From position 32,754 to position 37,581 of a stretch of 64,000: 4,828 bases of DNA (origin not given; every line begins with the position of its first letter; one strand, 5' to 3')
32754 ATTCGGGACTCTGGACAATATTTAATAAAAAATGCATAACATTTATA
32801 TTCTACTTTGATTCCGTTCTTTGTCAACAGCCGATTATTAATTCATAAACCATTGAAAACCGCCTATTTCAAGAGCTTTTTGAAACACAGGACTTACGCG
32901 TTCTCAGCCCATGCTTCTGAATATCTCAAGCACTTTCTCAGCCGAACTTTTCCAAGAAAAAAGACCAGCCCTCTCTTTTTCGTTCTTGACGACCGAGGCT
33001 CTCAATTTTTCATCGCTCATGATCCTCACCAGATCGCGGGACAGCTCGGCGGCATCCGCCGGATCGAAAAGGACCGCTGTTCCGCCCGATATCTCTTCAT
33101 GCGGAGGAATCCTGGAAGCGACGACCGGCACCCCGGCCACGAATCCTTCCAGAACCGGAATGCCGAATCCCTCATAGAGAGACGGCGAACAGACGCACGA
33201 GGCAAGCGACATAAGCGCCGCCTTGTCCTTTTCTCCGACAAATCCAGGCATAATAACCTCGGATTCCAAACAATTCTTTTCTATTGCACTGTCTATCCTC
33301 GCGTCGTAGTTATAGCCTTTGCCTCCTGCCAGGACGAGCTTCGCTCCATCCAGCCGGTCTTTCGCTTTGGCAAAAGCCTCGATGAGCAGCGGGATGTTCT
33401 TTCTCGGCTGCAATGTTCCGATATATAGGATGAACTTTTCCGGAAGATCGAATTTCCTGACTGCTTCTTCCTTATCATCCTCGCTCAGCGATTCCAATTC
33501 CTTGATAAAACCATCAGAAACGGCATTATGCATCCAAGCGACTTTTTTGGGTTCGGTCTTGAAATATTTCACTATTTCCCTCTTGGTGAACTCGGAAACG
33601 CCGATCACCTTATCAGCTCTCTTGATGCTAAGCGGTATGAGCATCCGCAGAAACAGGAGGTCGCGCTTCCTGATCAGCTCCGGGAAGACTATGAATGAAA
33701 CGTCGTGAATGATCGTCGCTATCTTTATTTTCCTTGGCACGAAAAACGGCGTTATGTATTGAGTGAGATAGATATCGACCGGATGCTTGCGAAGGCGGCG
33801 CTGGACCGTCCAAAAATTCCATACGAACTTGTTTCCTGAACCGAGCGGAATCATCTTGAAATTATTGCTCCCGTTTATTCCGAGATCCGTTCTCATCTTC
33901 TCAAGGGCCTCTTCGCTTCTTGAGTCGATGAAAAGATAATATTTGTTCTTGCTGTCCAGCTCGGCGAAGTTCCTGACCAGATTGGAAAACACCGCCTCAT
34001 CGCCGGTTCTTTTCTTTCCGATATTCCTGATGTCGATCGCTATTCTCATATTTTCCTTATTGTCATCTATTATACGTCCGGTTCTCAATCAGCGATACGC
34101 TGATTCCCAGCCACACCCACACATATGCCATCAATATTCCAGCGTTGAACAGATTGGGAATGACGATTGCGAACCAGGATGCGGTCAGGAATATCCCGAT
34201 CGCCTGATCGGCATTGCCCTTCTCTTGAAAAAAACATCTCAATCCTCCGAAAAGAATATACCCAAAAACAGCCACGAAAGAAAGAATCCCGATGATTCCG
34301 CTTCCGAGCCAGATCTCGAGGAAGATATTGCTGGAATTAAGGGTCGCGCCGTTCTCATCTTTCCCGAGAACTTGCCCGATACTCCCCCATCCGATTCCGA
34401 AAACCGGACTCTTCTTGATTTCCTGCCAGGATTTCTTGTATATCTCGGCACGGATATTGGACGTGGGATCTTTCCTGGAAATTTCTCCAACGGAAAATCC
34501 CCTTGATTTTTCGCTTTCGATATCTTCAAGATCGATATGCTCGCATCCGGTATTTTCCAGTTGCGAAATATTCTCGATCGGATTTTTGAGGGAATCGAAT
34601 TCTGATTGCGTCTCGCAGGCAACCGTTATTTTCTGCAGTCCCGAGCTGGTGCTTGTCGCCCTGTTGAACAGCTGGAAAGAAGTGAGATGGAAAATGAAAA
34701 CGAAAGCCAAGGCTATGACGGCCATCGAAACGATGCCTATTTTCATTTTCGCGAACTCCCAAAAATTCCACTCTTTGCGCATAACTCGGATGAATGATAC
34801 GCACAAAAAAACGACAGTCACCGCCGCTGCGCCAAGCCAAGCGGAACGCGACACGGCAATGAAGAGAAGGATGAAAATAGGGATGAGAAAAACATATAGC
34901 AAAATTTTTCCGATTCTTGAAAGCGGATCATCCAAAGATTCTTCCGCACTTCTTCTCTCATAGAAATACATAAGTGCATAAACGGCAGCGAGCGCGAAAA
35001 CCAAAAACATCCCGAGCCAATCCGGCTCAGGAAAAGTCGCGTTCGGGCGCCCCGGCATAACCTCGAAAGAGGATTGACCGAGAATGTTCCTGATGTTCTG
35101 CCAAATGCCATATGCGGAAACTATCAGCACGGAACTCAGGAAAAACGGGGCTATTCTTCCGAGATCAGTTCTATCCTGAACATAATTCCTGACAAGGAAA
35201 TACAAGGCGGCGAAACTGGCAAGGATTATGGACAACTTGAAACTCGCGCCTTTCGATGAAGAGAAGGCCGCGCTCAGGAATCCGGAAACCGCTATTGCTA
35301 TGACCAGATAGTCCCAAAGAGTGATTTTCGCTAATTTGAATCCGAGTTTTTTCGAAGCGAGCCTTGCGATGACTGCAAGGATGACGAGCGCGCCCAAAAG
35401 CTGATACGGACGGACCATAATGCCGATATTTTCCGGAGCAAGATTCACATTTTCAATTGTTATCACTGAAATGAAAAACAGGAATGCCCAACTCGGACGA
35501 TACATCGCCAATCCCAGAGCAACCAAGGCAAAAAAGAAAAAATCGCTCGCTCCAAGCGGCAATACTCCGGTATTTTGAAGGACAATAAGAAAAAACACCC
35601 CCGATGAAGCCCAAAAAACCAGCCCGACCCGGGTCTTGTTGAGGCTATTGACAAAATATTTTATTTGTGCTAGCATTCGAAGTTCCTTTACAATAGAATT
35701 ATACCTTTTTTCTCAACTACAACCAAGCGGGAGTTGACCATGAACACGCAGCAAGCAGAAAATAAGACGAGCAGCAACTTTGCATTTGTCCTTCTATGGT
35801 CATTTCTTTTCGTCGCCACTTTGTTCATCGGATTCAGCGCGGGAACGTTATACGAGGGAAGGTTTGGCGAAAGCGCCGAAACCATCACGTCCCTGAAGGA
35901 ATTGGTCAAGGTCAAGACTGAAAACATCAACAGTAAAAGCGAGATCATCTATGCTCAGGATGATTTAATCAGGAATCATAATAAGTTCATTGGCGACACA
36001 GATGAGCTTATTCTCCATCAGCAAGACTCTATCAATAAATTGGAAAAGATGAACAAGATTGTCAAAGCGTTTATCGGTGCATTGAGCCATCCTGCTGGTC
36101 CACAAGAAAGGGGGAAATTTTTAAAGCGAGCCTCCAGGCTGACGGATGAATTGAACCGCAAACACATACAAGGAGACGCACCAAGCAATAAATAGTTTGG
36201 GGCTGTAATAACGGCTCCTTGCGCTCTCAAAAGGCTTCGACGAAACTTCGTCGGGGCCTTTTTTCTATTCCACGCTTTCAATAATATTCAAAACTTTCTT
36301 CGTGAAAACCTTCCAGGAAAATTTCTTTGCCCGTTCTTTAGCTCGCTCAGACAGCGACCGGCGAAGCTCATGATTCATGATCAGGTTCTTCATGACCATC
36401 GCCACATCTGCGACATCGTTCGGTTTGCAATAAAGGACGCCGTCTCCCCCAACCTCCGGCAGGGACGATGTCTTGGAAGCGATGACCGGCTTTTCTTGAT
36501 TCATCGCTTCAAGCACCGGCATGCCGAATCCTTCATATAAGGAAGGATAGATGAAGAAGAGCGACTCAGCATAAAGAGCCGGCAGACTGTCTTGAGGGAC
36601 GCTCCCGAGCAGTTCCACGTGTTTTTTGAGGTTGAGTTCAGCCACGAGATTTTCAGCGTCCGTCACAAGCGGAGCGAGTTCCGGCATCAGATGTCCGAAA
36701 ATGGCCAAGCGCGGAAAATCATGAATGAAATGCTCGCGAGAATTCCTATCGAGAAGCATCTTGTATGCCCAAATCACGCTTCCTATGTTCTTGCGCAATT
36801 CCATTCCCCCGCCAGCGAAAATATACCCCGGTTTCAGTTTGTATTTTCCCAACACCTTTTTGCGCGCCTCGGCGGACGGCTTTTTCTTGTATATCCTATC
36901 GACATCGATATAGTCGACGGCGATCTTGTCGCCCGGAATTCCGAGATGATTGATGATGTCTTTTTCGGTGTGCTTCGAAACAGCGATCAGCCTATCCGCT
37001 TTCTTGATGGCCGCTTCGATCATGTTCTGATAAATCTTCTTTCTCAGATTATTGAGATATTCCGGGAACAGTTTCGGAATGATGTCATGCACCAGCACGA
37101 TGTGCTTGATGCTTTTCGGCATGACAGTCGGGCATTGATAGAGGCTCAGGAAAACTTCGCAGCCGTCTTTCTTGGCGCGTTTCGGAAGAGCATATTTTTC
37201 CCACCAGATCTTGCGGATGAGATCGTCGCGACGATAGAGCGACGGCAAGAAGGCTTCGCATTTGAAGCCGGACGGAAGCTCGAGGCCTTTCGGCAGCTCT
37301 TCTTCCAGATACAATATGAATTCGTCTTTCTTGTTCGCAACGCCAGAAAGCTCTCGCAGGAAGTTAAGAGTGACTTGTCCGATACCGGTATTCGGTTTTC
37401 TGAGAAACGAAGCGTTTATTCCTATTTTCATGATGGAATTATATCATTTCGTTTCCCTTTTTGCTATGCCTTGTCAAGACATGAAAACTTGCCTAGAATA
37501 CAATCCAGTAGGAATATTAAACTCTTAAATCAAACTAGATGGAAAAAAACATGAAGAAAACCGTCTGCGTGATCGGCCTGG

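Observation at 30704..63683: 33 kb envelope glycosylation supercluster built around lipid-linked monosaccharide donors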

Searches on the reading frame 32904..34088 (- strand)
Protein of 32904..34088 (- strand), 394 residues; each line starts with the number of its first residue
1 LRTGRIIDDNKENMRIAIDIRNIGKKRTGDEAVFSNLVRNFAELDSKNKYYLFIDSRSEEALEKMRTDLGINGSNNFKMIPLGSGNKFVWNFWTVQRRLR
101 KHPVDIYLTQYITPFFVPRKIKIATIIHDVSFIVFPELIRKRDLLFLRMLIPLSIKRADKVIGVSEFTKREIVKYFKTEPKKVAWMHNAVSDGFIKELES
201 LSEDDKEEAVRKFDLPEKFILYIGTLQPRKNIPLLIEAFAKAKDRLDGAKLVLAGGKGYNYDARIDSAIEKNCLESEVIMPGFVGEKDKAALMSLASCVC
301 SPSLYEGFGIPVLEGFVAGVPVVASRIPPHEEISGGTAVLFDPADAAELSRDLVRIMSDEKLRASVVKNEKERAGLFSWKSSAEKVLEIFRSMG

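Call 3: search_protein_families(library=pfam, proteins=[window:32904-34088:-], max_evalue=0.01)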
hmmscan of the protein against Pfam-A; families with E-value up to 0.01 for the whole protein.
window:32904-34088:- (394 aa): 5 families
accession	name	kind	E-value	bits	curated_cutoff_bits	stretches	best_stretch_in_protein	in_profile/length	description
PF00534.26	Glycos_transf_1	-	4.9e-34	117.8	26.4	1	206-373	4-172/172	Glycosyl transferases group 1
PF13692.12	Glyco_trans_1_4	-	5.1e-26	92.1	27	1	218-359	2-142/142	Glycosyl transferases group 1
PF13439.12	Glyco_transf_4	-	1.7e-11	44.9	28.5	1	81-190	50-166/170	Glycosyltransferase Family 4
PF20706.3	GT4-conflict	-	8.5e-07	28.7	26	1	157-326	146-312/385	Family 4 Glycosyltransferase in conflict systems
PF13579.12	Glyco_trans_4_4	-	0.0059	17.4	29.7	0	93-188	61-157/158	Glycosyl transferase 4-like domain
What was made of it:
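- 32904..34088 (-): GT4 glycosyltransferase. Glycos_transf_1 4.9e-34 (call 3).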

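Call 79: search_protein_families(library=ncbifam, proteins=[window:32904-34088:-], max_evalue=0.00001)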
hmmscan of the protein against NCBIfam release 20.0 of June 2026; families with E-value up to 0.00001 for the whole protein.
window:32904-34088:- (394 aa): 25 families
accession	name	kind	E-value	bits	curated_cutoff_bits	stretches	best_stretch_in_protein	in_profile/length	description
TIGR04047.1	MSMEG_0565_glyc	hypoth_equivalog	4.3e-31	108.3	259.85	1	154-391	135-372/373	MSMEG_0565 family glycosyltransferase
NF038295.1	EPS_HpsP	equivalog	2.5e-21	76.1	550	1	206-392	194-386/388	hormogonium polysaccharide biosynthesis glycosyltransferase HpsP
TIGR02149.1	glgA_Coryne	subfamily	6.3e-19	68.3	302.4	1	154-392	141-389/391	glycogen synthase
TIGR03999.1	thiol_BshA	equivalog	2.3e-18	66.3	273.7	1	147-391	134-371/375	N-acetyl-alpha-D-glucosaminyl L-malate synthase BshA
NF050063.1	ProtGlycPglJ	equivalog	5.5e-17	62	500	1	145-388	132-361/363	N-acetylgalactosamine-N,N'-diacetylbacillosaminyl-diphospho-undecaprenol 4-alpha-N-acetylgalactosaminyltransferase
TIGR03449.1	mycothiol_MshA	equivalog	2.7e-16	59.5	462.5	1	155-391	162-401/406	D-inositol-3-phosphate glycosyltransferase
TIGR04157.1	glyco_rSAM_CFB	subfamily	5.4e-15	55.3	400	1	155-328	167-333/406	TIGR04157 family glycosyltransferase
NF041010.1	glycosy_Agl16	equivalog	2.1e-14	53.1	575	1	150-392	126-350/352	glycosylation protein Agl16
TIGR03088.1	stp2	hypoth_equivalog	2.4e-14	53.1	409.05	1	173-391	152-371/374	TIGR03088 family PEP-CTERM/XrtA system glycosyltransferase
NF041876.1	EPS_EpsE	equivalog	3.7e-12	46.2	400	1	220-384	217-387/389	exopolysaccharide biosynthesis GT4 family glycosyltransferase EpsE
TIGR04063.1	stp3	hypoth_equivalog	1.2e-11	44.1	442.05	1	150-388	150-390/397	TIGR04063 family PEP-CTERM/XrtA system glycosyltransferase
NF038229.1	Glyco4_Geo_Pelo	equivalog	1.6e-10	40.5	400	1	155-391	107-334/338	GPMC system family 4 glycosyltransferase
NF012028.0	PRK15484.1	subfamily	5.6e-09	35.6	618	1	188-388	164-373/380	lipopolysaccharide N-acetylglucosaminyltransferase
NF050056.1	ProtGlycPglH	equivalog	9.3e-09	34.8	600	1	194-390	155-350/354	GalNAc-alpha-(1->4)-GalNAc-alpha-(1->3)-diNAcBac-PP-undecaprenol alpha-1,4-N-acetyl-D-galactosaminyltransferase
NF038255.1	exopoly_VpsD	equivalog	4.4e-08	32.4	300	1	31-327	23-314/381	VpsD family glycosyltransferase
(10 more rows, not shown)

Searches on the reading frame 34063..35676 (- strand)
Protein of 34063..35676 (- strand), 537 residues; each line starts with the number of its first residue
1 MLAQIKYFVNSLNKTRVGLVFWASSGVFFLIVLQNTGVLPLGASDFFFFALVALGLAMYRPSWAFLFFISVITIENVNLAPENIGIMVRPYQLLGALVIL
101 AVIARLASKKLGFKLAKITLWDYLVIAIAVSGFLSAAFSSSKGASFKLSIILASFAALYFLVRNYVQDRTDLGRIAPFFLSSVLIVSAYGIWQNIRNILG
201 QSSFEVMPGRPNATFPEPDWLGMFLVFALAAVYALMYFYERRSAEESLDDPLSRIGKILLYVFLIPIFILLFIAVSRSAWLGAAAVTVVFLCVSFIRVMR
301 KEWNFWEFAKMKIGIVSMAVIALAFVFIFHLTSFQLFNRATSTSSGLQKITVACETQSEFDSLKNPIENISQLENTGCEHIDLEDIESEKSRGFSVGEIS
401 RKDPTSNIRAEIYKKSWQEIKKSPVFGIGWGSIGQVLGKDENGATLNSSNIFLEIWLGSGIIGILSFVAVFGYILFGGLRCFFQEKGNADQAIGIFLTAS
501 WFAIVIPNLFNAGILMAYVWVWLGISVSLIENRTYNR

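Call 3: search_protein_families(library=pfam, proteins=[window:34063-35676:-], max_evalue=0.01)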
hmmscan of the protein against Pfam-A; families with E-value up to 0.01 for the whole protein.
window:34063-35676:- (537 aa): 1 family
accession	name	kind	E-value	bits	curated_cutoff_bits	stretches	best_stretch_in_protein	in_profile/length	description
PF04932.20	Wzy_C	-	1.6e-17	64.2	31.7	1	264-468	3-149/149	O-Antigen ligase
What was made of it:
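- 34063..35676 (-): Wzy_C-family polytopic membrane protein (polymerase, ligase or O-OTase type; about 12 TM helices with a large external loop). Pfam Wzy_C 1.6e-17, 64 bits against a cutoff of 31.7 (call 3).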

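Call 79: search_protein_families(library=ncbifam, proteins=[window:34063-35676:-], max_evalue=0.00001)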
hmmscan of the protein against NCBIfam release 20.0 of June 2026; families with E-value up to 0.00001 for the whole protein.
window:34063-35676:- (537 aa): 1 family
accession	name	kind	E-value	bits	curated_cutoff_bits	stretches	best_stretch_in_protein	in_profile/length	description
TIGR00947.1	2A73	equivalog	3.3e-10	39.5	366.4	0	391-505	275-391/425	IctB family putative bicarbonate transporter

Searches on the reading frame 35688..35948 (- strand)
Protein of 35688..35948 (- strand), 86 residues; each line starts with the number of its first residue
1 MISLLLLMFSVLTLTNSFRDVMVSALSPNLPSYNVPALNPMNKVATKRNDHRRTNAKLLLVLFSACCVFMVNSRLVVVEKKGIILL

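Call 17: search_protein_families(library=pfam, proteins=[window:35688-35948:-], max_evalue=10)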
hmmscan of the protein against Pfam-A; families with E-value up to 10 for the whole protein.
window:35688-35948:- (86 aa): 1 family
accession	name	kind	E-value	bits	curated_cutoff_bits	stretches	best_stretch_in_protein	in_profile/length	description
PF15184.11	TOM6p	-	0.15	12.3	27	1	28-66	18-55/74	Mitochondrial import receptor subunit TOM6 homolog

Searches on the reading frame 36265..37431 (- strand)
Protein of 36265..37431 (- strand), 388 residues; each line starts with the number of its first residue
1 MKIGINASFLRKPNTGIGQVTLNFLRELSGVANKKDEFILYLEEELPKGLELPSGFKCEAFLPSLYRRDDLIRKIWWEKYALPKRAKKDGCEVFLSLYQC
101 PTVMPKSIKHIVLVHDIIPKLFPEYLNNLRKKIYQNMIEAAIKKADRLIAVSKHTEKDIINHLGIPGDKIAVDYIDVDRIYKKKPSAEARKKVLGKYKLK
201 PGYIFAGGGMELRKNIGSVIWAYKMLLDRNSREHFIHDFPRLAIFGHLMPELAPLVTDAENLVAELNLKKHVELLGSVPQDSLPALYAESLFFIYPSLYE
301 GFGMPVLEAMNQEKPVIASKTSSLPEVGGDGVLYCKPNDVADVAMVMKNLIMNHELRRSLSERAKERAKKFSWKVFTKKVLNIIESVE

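Call 3: search_protein_families(library=pfam, proteins=[window:36265-37431:-], max_evalue=0.01)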
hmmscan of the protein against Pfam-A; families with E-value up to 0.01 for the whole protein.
window:36265-37431:- (388 aa): 6 families
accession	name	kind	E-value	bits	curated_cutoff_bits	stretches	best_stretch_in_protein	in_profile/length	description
PF00534.26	Glycos_transf_1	-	5.2e-26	91.7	26.4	1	200-367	14-172/172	Glycosyl transferases group 1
PF13692.12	Glyco_trans_1_4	-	4e-18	66.5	27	1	241-352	35-141/142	Glycosyl transferases group 1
PF13439.12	Glyco_transf_4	-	3e-09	37.6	28.5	1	70-172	52-161/170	Glycosyltransferase Family 4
PF20706.3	GT4-conflict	-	9.7e-06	25.2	26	1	141-324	143-316/385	Family 4 Glycosyltransferase in conflict systems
PF13524.12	Glyco_trans_1_2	-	1.2e-05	25.7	25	1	271-369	28-130/144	Glycosyl transferase-like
PF13579.12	Glyco_trans_4_4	-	0.0033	18.2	29.7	1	107-172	94-154/158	Glycosyl transferase 4-like domain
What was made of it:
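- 36265..37431 (-): GT4 glycosyltransferase. Glycos_transf_1 5.2e-26 (call 3).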

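Call 79: search_protein_families(library=ncbifam, proteins=[window:36265-37431:-], max_evalue=0.00001)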
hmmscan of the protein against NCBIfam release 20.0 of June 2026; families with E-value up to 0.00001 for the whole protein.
window:36265-37431:- (388 aa): 20 families
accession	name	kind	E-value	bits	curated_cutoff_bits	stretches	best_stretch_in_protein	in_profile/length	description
TIGR04047.1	MSMEG_0565_glyc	hypoth_equivalog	8.5e-24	84.3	259.85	1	131-381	125-368/373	MSMEG_0565 family glycosyltransferase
TIGR02149.1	glgA_Coryne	subfamily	1.7e-20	73.5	302.4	1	137-387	137-390/391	glycogen synthase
TIGR03999.1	thiol_BshA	equivalog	2.7e-19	69.4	273.7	1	255-380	240-366/375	N-acetyl-alpha-D-glucosaminyl L-malate synthase BshA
TIGR03449.1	mycothiol_MshA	equivalog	8.4e-18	64.4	462.5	1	140-383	160-399/406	D-inositol-3-phosphate glycosyltransferase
NF041876.1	EPS_EpsE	equivalog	4.5e-16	59.1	400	1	203-371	216-380/389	exopolysaccharide biosynthesis GT4 family glycosyltransferase EpsE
NF050063.1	ProtGlycPglJ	equivalog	2.8e-14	53.1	500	1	127-382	127-361/363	N-acetylgalactosamine-N,N'-diacetylbacillosaminyl-diphospho-undecaprenol 4-alpha-N-acetylgalactosaminyltransferase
TIGR03088.1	stp2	hypoth_equivalog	2.3e-13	49.9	409.05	1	145-384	137-370/374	TIGR03088 family PEP-CTERM/XrtA system glycosyltransferase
NF041010.1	glycosy_Agl16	equivalog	4.3e-13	48.9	575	1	260-386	224-350/352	glycosylation protein Agl16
NF038295.1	EPS_HpsP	equivalog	2.5e-12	46.5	550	1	131-386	140-386/388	hormogonium polysaccharide biosynthesis glycosyltransferase HpsP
TIGR04157.1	glyco_rSAM_CFB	subfamily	3.2e-11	42.9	400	1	126-380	149-402/406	TIGR04157 family glycosyltransferase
NF038229.1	Glyco4_Geo_Pelo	equivalog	5.9e-11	42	400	1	259-372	207-321/338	GPMC system family 4 glycosyltransferase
NF053787.1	GlcN_PG_synth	equivalog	1.5e-09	37.1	480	1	112-383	111-355/361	N-acetylglucosaminyl phosphatidylglycerol synthase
NF047880.1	glyco_SdgA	exception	2e-08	33.2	800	1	241-384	348-487/488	serine-aspartate repeat adhesin O-glycosyltransferase SdgA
NF047684.1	TeichurnBiosyTuaC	equivalog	4.6e-08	32.4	550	1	259-366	259-367/391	teichuronic acid biosynthesis protein TuaC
NF053513.1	Gtran_IagA_BgsA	equivalog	1.1e-06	27.9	460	1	128-384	89-328/333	LTA glycolipid anchor biosynthesis glycosyltransferase, IagA/BgsA family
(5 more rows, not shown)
